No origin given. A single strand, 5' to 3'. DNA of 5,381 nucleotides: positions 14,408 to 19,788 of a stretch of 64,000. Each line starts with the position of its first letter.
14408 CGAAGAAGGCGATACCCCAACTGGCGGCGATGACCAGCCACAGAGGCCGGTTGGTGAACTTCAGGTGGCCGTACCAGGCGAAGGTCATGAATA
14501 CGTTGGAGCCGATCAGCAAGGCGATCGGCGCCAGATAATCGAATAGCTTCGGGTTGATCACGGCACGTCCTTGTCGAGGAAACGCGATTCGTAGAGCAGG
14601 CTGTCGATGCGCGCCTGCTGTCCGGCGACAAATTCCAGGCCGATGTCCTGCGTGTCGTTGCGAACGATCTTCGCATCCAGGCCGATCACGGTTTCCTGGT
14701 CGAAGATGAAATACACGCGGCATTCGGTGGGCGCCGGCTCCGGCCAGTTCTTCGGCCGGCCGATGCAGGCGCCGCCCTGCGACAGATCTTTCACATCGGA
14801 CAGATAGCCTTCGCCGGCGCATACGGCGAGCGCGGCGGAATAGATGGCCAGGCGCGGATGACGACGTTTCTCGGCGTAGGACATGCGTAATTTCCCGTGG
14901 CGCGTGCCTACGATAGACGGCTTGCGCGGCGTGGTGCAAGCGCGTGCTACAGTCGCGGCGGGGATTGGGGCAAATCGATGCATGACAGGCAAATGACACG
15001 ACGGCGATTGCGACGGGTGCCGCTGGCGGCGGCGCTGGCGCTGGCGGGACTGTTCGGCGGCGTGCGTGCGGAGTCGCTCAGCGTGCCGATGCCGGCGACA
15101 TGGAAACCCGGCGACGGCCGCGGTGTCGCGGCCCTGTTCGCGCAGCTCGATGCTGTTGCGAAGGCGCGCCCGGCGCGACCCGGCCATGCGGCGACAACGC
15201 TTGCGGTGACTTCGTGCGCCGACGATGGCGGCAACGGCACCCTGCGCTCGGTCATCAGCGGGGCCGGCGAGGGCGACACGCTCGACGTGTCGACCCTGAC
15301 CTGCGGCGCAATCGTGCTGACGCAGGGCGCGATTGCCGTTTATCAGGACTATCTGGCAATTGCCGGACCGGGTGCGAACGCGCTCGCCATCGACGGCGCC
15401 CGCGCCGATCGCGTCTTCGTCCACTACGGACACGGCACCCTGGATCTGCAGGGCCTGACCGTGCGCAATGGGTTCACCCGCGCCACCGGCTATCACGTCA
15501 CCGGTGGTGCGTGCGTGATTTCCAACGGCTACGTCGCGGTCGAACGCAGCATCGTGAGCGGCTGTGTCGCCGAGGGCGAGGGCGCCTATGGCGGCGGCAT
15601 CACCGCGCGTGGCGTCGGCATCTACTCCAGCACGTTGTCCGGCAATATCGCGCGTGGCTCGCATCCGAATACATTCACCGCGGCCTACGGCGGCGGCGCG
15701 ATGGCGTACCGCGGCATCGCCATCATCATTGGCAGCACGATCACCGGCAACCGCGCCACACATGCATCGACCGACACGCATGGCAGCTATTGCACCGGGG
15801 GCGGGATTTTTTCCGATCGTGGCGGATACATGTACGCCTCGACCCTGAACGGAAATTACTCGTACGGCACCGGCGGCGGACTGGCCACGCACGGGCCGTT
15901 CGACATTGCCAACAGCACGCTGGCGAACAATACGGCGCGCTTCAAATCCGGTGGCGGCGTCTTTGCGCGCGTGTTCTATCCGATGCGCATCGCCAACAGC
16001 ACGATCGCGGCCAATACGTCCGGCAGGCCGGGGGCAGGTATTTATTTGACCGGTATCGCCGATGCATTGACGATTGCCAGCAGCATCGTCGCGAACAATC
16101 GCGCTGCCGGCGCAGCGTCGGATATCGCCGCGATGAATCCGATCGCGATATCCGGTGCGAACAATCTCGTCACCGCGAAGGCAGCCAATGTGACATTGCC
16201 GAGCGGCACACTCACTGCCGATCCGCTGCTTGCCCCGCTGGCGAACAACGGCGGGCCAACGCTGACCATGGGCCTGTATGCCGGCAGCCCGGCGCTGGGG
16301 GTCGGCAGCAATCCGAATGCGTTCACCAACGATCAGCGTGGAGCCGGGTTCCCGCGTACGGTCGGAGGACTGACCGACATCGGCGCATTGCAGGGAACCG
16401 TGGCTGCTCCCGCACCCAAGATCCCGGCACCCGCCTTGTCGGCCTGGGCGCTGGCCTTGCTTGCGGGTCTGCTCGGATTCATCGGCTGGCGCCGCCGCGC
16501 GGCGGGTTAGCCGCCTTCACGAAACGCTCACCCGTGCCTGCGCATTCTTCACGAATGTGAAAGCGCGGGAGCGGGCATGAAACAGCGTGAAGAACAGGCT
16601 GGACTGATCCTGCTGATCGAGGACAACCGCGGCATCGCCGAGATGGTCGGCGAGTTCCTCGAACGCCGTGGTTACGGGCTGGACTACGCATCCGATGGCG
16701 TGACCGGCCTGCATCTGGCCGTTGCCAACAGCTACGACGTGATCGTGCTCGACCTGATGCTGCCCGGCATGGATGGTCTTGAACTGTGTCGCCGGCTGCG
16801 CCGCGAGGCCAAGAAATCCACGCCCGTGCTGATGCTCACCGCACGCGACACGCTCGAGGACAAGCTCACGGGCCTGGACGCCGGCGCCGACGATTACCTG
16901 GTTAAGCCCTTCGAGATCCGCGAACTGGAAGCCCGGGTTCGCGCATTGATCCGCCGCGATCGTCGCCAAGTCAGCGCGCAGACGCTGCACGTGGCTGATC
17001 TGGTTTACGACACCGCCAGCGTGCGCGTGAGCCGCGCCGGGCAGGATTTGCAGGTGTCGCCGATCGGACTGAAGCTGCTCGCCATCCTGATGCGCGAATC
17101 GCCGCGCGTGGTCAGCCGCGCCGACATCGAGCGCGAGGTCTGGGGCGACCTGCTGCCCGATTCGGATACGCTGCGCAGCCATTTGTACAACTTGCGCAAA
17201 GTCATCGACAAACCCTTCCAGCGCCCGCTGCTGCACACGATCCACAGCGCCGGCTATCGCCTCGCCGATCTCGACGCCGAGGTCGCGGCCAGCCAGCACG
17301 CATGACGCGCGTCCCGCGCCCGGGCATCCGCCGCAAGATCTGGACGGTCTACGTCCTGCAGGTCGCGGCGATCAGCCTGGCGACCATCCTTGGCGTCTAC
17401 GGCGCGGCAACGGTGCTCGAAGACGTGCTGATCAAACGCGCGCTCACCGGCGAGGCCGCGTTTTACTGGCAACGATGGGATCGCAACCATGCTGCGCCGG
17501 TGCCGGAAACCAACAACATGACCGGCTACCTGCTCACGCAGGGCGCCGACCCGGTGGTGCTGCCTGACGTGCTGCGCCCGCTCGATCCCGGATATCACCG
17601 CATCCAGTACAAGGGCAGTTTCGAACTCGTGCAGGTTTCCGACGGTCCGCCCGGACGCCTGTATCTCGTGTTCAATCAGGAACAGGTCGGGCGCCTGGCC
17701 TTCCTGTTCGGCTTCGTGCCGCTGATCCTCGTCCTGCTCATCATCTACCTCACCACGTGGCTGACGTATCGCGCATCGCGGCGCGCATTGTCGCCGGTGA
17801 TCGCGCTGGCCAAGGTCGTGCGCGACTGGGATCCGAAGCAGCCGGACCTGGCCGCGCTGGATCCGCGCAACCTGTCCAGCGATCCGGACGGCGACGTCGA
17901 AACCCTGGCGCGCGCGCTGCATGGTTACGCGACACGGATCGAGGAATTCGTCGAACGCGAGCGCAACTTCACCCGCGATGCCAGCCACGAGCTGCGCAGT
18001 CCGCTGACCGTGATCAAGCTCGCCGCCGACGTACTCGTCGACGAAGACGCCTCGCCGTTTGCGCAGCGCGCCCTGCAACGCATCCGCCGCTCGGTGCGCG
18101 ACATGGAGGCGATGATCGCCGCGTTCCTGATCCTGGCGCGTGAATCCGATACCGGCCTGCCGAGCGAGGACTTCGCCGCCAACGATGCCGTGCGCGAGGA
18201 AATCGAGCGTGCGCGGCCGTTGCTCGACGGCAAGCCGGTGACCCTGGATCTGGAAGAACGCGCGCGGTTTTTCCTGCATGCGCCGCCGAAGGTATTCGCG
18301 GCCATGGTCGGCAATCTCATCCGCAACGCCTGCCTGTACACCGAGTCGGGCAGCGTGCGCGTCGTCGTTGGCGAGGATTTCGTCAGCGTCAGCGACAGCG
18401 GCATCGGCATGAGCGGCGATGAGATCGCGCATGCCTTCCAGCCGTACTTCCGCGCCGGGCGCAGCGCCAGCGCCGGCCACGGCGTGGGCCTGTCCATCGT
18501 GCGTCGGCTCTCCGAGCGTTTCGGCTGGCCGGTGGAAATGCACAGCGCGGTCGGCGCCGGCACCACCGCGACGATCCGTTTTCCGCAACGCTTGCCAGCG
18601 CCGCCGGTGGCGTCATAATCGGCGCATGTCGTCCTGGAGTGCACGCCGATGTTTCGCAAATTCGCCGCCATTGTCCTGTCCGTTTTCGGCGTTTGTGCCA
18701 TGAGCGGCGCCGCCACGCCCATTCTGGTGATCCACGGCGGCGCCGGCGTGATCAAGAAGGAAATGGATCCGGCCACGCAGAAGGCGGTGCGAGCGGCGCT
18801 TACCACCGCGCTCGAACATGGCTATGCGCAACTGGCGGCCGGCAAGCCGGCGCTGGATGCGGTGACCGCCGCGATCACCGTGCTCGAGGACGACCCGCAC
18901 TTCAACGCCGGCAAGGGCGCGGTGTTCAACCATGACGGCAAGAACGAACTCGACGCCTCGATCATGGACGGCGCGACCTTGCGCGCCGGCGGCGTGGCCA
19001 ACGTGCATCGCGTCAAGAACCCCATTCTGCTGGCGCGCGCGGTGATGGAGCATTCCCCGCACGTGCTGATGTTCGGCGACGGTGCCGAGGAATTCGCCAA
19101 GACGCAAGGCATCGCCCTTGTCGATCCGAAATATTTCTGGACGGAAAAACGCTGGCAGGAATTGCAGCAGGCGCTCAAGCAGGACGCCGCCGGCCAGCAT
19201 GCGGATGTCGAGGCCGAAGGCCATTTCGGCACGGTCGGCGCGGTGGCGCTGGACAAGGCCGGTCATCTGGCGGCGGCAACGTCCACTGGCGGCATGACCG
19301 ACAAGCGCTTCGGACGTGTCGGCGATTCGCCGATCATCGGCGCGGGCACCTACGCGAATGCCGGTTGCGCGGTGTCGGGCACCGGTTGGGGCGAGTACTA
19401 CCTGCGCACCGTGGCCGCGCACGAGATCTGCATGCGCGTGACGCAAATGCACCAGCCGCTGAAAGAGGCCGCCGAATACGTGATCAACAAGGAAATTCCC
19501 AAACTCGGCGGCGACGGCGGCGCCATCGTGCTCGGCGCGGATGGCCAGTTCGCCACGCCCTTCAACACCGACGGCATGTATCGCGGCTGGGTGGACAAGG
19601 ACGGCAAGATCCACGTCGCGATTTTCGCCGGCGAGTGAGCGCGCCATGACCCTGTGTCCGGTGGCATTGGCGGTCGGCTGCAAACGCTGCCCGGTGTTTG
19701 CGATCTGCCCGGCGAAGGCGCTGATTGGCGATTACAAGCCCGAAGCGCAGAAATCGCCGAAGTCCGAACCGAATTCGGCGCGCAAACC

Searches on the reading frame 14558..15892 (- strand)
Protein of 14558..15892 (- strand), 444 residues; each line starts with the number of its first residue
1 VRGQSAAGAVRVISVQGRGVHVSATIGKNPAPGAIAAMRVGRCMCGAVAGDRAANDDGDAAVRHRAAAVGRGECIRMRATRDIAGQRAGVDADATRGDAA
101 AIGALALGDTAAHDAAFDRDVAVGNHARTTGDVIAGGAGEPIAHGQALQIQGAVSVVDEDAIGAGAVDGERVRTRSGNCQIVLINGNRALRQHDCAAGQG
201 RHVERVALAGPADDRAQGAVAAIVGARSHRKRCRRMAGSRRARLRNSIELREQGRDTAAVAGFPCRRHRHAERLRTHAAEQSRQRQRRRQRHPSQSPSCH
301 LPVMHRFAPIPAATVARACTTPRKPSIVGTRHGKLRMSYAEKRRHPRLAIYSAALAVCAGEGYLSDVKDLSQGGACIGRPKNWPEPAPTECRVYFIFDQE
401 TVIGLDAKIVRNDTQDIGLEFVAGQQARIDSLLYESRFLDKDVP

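Call 64: search_protein_families(library=pfam, proteins=[window:14558-15892:-], max_evalue=0.0001)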
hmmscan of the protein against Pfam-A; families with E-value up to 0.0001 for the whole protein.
window:14558-15892:- (444 aa): 1 family
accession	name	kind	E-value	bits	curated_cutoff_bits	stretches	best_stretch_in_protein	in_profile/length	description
PF07238.19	PilZ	-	2.4e-09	37.9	22.5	1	341-425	1-89/102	PilZ domain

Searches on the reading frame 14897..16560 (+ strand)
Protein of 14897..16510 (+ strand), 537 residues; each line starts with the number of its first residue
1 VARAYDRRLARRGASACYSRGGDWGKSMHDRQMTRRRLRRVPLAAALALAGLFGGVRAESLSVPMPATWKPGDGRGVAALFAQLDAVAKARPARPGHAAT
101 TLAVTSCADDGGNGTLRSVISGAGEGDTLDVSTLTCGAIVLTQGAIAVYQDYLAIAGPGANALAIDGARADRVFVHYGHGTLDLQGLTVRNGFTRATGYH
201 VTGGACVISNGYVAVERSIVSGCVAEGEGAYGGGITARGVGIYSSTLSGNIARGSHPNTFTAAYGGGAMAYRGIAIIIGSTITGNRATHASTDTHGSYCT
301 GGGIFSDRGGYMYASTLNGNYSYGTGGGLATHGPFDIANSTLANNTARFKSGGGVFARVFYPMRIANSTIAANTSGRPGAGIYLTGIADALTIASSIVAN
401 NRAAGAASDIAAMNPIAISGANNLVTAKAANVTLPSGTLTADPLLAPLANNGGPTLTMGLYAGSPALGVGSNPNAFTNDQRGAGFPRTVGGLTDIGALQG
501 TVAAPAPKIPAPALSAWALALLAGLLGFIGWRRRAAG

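Call 41: search_protein_families(library=pfam, proteins=[window:15100-16560:+], max_evalue=0.0001)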
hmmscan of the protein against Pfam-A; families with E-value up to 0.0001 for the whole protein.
window:15100-16560:+ (486 aa): 0 families

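Call 64: search_protein_families(library=pfam, proteins=[window:14897-16510:+], max_evalue=0.0001)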
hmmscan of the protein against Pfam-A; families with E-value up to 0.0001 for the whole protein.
window:14897-16510:+ (537 aa): 1 family
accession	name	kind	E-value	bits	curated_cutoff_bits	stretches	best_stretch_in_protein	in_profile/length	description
PF18203.6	IPTL-CTERM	-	6.8e-05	23.1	20.8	1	512-534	4-26/28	IPTL-CTERM motif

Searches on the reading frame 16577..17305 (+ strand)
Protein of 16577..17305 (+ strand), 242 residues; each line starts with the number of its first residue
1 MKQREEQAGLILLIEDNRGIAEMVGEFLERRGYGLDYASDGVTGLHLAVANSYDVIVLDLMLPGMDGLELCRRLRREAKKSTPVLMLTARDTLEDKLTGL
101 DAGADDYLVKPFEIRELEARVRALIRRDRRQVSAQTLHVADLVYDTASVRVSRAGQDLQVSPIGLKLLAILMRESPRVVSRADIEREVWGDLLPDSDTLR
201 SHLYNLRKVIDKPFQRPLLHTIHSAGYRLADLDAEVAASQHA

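Call 53: search_protein_families(library=ncbifam, proteins=[window:16577-17305:+], max_evalue=1e-10)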
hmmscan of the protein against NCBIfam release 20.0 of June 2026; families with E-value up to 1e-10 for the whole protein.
window:16577-17305:+ (242 aa): 68 families (the best 25 are shown)
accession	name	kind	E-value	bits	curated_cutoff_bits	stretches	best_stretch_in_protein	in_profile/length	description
TIGR01387.1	cztR_silR_copR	subfamily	8.9e-58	195.5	279.2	1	11-229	1-218/218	heavy metal response regulator transcription factor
TIGR02154.1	PhoB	equivalog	2.2e-55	187.4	296.2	1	10-229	4-225/226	phosphate regulon transcriptional regulator PhoB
NF008567.0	PRK11517.1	equivalog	1e-53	182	353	1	11-230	3-219/223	response regulator transcription factor HprR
NF041734.1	resp_reg_RppA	equivalog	4.5e-52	176.7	250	1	11-230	3-228/229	two-component system response regulator RppA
NF040689.1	MtrAB_MtrA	equivalog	1.7e-50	171.4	300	1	11-229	1-218/219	MtrAB system response regulator MtrA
NF007346.1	PRK09836.1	equivalog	2.1e-47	161.8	420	1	11-231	3-223/227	copper/silver response regulator transcription factor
NF007928.2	PRK10643.1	equivalog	1e-46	159.3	330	1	11-229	3-216/216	two-component system response regulator PmrA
NF041733.1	resp_reg_CseB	equivalog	1.5e-45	155.4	350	1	11-229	3-226/228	two-component system response regulator CseB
NF045944.1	ResRegRpaBCyano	equivalog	1.4e-44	152.2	330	1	12-228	1-226/229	response regulator transcription factor RpaB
NF007663.1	PRK10336.1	equivalog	4.6e-43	147.5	345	1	11-231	3-218/219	quorum sensing response regulator transcription factor QseB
NF012023.0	PRK15479.1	equivalog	5.7e-42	143.8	337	1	11-229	3-217/224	transcriptional regulator TctD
NF053854.1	RespRegPhoBBctds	equivalog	8.5e-42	143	270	1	11-212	1-209/225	two-component system response regulator PhoB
NF008296.0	PRK11083.1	equivalog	1.9e-40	138.7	273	1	10-208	5-203/228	two-component system response regulator CreB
NF007982.1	PRK10710.1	equivalog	6.6e-40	137.1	380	1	5-229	4-227/235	envelope stress response regulator BaeR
NF033117.2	vanR_ACDEGLN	exception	1.3e-39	136.1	350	1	11-229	1-225/226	VanR-ABDEGLN family response regulator transcription factor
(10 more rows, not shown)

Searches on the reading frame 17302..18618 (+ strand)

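Call 41: search_protein_families(library=pfam, proteins=[window:17302-18618:+], max_evalue=0.0001)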
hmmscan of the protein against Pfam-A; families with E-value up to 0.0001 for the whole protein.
window:17302-18618:+ (438 aa): 2 families
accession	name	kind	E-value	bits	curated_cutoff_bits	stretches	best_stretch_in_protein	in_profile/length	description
PF02518.31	HATPase_c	-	1.5e-18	67.7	26.4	1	334-430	8-110/111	Histidine kinase-, DNA gyrase B-, and HSP90-like ATPase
PF00512.31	HisKA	-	9.8e-14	51.6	26.9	1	221-281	3-63/66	His Kinase A (phospho-acceptor) domain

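Call 53: search_protein_families(library=ncbifam, proteins=[window:17302-18618:+], max_evalue=1e-10)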
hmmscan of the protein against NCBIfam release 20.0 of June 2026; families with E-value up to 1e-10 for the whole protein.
window:17302-18618:+ (438 aa): 37 families (the best 25 are shown)
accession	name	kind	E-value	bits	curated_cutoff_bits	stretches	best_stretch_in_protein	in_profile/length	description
NF040691.1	MtrAB_MtrB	equivalog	4.8e-29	101.7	450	1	119-430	169-493/507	MtrAB system histidine kinase MtrB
NF046044.1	PnpS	equivalog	7e-28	97.7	400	1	211-428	161-390/390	two-component system histidine kinase PnpS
NF007664.1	PRK10337.1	equivalog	1.3e-27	96.5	475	1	139-426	164-441/442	quorum sensing histidine kinase QseC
TIGR02966.1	phoR_proteo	equivalog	3.7e-27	95.2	334.2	1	211-427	105-333/333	phosphate regulon sensor histidine kinase PhoR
NF052314.1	T9SS_HK_PorY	subfamily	5.5e-26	91.6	350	1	139-412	135-404/418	PorY family sensor histidine kinase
TIGR01386.1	cztS_silS_copS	subfamily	1.7e-24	86.6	292.55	1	142-428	168-457/457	heavy metal sensor histidine kinase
NF007007.0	PRK09470.1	equivalog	9.3e-24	84.1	486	1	92-418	123-449/463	envelope stress sensor histidine kinase CpxA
NF008025.0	PRK10755.1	equivalog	1.6e-21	76.4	314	1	144-428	73-355/362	two-component system sensor histidine kinase PmrB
NF007004.0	PRK09467.1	equivalog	3.5e-20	72.2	415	1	131-429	154-436/440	two-component system sensor histidine kinase EnvZ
NF041735.1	hist_kin_RppB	equivalog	3.9e-20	72.1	400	1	219-428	215-438/438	two-component system sensor histidine kinase RppB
NF041832.1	near_NosP_CTERM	subfamily_domain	1.3e-18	67.2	400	1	223-429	10-225/370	NahK/ErcS family hybrid sensor histidine kinase/response regulator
NF008312.0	PRK11100.1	equivalog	1.8e-18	66.6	356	1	142-430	193-475/477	two-component system sensor histidine kinase CreC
NF033092.0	HK_WalK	equivalog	2e-18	66.3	725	1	215-428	367-593/594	cell wall metabolism sensor histidine kinase WalK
NF041210.1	his_kin_PieS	equivalog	2.2e-18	66.5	850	1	198-429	228-470/474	two component system sensor histidine kinase PieS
NF007898.0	PRK10604.1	equivalog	1.8e-17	63.6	478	1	194-434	186-428/433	two-component system sensor histidine kinase RstB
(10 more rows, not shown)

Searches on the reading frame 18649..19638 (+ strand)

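Call 41: search_protein_families(library=pfam, proteins=[window:18649-19638:+], max_evalue=0.0001)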
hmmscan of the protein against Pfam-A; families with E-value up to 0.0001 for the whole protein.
window:18649-19638:+ (329 aa): 1 family
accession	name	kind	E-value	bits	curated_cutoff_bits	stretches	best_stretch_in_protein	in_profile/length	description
PF01112.23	Asparaginase_2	-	1.9e-115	385.7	27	1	24-324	1-307/309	Asparaginase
